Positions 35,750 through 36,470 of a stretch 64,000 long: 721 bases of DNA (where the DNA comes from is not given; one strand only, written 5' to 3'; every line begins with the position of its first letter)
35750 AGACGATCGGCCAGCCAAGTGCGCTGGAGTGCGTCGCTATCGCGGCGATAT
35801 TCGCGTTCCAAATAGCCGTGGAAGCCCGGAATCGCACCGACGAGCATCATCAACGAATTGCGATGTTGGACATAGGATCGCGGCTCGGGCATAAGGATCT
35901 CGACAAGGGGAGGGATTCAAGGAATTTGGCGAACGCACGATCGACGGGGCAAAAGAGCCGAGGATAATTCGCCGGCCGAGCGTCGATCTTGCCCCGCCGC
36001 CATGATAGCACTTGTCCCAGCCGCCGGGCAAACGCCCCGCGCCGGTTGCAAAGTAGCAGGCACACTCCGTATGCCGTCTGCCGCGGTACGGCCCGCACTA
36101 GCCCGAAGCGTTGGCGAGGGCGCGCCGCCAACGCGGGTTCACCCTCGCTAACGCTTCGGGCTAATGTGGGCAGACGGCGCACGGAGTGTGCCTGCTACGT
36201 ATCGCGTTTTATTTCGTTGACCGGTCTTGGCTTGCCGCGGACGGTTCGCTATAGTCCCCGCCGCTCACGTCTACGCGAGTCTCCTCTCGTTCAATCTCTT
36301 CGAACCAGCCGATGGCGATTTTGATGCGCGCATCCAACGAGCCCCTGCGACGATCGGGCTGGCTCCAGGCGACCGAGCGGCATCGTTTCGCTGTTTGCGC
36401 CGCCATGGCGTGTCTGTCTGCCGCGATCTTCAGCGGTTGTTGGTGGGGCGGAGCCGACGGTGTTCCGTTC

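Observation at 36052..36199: Nested composite: complete family B palindrome embedded in the loop of a family A palindrome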

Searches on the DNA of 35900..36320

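Call 59: search_rna_families(source=window, start=35900, end=36320, threshold=evalue, max_evalue=1)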
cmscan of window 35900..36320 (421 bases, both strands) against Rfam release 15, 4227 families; matches with E-value up to 1: 6.
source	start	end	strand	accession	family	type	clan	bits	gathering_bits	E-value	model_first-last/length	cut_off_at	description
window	36091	36171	+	RF04159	MIR1437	Gene; miRNA;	-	31.4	168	0.0014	1-192/192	no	MIR1437 microRNA precursor family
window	36092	36172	+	RF03407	MIR531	Gene; miRNA;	-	28.7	70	0.0021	1-69/69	no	MIR531 microRNA precursor family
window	36093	36169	-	RF04159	MIR1437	Gene; miRNA;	-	27.2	168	0.012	1-192/192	no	MIR1437 microRNA precursor family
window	36058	36190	-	RF00102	VA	Gene;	-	22.2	62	0.2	1-159/159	no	VA RNA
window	36012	36197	-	RF02571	Mcr7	Gene; sRNA;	-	20.7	380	0.0041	1-351/351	no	mcr7 sRNA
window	36096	36167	-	RF03340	mir-6511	Gene; miRNA;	-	20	87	0.73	1-67/67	no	mir-6511 microRNA precursor family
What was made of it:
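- On Known structured RNA (Rfam): Only sub-threshold miRNA-precursor-like hairpin matches appeared at 36091-36172 (call 59).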
